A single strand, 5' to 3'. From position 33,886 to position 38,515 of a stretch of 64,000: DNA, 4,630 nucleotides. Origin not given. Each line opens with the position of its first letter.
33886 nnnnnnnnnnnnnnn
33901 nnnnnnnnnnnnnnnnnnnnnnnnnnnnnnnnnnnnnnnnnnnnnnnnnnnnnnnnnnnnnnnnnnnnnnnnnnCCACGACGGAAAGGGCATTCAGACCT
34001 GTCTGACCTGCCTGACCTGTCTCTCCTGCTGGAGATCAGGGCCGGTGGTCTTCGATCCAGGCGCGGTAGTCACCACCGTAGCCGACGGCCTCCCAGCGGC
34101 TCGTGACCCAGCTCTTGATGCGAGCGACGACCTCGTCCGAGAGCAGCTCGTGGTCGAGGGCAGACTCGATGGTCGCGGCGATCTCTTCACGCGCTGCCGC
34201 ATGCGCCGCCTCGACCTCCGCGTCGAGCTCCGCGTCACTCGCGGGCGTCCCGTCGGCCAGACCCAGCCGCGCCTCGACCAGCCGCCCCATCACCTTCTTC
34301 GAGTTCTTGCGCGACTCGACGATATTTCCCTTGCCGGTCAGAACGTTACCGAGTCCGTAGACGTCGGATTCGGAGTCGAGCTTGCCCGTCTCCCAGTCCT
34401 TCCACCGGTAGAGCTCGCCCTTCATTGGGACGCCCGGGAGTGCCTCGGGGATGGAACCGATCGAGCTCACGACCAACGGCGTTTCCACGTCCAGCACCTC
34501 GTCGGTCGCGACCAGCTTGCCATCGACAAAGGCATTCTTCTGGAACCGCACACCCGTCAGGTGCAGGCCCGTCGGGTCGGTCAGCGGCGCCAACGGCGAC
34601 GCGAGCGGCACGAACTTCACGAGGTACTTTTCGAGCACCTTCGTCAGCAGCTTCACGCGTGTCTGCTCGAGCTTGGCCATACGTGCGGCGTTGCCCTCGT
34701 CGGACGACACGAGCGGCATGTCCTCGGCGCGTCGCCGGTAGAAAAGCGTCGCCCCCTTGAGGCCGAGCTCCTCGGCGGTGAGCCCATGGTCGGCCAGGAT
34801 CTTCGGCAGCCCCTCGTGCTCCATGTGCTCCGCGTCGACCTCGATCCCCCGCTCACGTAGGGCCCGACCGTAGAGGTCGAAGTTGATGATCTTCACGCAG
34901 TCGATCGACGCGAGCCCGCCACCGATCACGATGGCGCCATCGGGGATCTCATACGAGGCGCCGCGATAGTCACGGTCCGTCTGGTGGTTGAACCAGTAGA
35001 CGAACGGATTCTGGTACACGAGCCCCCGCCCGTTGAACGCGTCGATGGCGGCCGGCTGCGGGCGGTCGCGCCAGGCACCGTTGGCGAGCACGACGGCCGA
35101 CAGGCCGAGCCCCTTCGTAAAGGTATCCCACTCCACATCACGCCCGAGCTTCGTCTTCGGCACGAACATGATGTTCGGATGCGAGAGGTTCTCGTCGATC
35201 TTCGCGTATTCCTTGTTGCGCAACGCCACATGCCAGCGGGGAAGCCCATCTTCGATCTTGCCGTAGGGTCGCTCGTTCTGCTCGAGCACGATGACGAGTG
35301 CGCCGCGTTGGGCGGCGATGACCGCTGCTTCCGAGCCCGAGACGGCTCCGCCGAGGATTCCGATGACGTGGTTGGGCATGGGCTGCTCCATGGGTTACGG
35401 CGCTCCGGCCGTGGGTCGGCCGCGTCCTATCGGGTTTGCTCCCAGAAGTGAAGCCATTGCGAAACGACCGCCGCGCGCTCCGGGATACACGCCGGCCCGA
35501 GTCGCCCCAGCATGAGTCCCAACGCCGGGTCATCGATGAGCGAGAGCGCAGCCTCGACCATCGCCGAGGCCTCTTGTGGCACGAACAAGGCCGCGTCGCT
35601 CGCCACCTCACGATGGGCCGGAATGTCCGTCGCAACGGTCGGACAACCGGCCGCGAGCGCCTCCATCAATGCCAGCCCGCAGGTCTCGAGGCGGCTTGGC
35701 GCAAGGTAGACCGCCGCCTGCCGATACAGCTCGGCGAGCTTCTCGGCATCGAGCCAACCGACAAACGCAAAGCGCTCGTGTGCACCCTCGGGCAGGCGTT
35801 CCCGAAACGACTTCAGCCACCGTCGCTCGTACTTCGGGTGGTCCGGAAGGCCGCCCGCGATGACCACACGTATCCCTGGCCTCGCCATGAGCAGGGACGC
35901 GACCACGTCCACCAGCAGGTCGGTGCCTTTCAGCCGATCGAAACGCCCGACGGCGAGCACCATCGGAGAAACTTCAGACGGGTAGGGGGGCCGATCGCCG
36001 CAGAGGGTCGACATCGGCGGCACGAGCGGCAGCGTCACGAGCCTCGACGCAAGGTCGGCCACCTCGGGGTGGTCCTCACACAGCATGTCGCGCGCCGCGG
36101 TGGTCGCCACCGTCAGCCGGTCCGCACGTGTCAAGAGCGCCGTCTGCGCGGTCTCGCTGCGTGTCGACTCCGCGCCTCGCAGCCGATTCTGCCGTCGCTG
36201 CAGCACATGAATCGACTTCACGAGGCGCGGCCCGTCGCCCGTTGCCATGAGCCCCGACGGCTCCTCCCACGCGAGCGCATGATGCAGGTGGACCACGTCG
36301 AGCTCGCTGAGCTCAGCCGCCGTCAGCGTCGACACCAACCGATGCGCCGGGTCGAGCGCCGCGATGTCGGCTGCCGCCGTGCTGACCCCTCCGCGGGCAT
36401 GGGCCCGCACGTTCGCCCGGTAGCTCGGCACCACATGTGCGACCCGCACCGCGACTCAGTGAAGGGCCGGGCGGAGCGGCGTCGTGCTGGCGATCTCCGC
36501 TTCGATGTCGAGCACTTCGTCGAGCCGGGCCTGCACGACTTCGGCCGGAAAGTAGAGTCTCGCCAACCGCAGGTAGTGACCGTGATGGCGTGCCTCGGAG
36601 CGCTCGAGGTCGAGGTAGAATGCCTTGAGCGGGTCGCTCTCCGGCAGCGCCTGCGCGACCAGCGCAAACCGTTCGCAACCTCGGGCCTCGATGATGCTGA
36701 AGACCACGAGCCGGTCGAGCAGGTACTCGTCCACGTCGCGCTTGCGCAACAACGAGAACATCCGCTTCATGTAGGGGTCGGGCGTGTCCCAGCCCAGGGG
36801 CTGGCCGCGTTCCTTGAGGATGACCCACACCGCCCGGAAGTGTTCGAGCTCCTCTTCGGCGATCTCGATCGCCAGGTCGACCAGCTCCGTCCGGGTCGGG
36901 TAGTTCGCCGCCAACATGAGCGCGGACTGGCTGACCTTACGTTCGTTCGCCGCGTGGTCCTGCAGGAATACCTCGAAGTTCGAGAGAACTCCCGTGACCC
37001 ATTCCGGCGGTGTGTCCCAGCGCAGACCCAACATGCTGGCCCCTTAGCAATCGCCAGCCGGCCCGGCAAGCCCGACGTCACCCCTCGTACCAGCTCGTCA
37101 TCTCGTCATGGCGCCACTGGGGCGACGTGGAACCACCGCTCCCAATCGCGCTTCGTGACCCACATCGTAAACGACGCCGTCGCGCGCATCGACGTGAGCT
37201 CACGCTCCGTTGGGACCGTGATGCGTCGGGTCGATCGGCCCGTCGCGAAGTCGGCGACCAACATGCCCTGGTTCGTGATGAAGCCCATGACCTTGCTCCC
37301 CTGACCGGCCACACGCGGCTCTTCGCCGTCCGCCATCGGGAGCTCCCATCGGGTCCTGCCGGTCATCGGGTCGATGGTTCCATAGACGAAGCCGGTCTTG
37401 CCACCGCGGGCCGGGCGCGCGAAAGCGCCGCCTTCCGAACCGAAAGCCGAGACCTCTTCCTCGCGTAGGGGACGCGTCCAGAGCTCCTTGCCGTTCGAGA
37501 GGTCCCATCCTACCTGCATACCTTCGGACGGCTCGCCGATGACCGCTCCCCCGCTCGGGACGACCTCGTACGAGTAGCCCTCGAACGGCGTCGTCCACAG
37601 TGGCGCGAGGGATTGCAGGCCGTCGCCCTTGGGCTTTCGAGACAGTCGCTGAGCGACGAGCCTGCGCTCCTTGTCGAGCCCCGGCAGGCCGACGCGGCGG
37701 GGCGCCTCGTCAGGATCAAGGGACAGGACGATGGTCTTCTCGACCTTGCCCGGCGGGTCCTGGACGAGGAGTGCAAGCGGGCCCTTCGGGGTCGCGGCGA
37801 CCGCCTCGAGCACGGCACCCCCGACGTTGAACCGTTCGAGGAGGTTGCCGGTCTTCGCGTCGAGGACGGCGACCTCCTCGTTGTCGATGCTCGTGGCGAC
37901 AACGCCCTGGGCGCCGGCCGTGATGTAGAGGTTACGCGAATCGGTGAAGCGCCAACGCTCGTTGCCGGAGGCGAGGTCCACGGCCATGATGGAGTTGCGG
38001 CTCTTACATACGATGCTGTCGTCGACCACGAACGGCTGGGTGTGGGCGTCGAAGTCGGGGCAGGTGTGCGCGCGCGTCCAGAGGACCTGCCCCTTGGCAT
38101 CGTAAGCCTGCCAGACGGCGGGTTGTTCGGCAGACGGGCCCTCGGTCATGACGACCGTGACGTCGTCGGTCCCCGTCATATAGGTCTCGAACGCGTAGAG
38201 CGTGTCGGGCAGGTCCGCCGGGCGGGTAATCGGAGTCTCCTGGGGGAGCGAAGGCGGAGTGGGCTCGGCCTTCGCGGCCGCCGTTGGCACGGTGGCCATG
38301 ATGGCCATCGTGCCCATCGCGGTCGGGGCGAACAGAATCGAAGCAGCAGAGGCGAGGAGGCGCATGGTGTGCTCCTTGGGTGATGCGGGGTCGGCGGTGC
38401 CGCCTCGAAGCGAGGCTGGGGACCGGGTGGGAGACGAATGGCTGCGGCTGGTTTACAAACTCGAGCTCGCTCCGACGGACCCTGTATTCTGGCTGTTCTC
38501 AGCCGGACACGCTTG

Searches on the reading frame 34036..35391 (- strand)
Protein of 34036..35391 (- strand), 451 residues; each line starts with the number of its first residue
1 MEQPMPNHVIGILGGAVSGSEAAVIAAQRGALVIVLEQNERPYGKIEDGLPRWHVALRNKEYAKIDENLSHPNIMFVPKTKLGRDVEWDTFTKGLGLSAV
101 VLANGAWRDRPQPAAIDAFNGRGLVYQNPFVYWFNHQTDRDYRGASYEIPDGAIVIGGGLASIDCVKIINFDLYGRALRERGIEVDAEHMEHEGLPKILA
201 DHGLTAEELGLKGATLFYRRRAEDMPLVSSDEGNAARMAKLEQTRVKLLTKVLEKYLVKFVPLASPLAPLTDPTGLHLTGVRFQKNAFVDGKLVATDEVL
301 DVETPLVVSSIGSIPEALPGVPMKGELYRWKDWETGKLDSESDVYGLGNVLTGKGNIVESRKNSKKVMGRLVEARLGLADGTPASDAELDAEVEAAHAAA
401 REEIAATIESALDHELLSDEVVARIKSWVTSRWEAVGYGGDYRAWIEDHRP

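Call 14: search_protein_families(library=pfam, proteins=[window:34036-35391:-], max_evalue=0.001)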
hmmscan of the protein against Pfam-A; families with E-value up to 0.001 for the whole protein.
window:34036-35391:- (451 aa): 1 family
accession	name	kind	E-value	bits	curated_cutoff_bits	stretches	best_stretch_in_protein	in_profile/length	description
PF07992.20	Pyr_redox_2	-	0.00061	19.7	26.1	0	10-45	145-180/291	Pyridine nucleotide-disulphide oxidoreductase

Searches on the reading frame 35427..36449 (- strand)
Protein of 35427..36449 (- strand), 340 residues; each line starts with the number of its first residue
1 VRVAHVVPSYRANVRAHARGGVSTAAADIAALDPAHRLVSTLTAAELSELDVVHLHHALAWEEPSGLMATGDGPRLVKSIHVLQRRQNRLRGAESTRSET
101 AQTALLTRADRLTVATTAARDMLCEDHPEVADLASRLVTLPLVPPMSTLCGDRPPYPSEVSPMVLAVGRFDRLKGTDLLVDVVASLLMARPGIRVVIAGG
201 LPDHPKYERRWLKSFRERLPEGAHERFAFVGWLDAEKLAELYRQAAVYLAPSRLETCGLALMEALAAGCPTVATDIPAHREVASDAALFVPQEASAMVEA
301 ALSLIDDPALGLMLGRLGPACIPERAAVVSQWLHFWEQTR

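Call 14: search_protein_families(library=pfam, proteins=[window:35427-36449:-], max_evalue=0.001)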
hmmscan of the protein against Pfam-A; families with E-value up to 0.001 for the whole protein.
window:35427-36449:- (340 aa): 5 families
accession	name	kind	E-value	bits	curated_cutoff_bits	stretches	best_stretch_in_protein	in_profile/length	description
PF13692.12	Glyco_trans_1_4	-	1.8e-26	93.6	27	1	162-307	2-142/142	Glycosyl transferases group 1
PF00534.26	Glycos_transf_1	-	1.1e-25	90.6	26.4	1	161-309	15-160/172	Glycosyl transferases group 1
PF20706.3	GT4-conflict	-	2.5e-11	43.6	26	1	87-274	120-311/385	Family 4 Glycosyltransferase in conflict systems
PF13524.12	Glyco_trans_1_2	-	1.2e-06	29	25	1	188-310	10-117/144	Glycosyl transferase-like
PF13439.12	Glyco_transf_4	-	0.00044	20.7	28.5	0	45-126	71-151/170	Glycosyltransferase Family 4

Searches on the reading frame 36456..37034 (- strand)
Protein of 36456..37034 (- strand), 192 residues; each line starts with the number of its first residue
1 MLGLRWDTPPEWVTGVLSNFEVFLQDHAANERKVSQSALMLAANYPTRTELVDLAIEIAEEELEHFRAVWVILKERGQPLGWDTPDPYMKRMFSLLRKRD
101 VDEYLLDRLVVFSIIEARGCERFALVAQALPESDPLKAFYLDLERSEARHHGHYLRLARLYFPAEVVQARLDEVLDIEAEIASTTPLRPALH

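Call 14: search_protein_families(library=pfam, proteins=[window:36456-37034:-], max_evalue=0.001)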
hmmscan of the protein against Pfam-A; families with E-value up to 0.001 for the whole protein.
window:36456-37034:- (192 aa): 1 family
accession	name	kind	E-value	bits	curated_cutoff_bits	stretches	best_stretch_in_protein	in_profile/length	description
PF06175.17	MiaE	-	1.1e-43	149.8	27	1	4-192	10-198/199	tRNA-(MS[2]IO[6]A)-hydroxylase (MiaE)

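Call 17: find_encoding_contigs(protein=window:36456-37034:-, flank=10000, max_places=10)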
Protein window:36456-37034:- (192 aa): no gene with exactly this product is on record in the collection.

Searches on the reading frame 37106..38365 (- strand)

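Call 14: search_protein_families(library=pfam, proteins=[window:37106-38365:-], max_evalue=0.001)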
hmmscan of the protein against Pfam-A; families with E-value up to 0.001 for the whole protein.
window:37106-38365:- (419 aa): 2 families
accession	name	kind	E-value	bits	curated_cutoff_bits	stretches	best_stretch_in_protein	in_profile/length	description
PF13360.13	PQQ_2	-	3.5e-12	46.9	27.6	2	86-176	6-96/233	Outer membrane protein assembly factor BamB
PF01011.28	PQQ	-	3.7e-09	36.3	26.7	1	101-215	43-176/595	Glucose/ethanol/alcohol dehydrogenase, beta-propeller domain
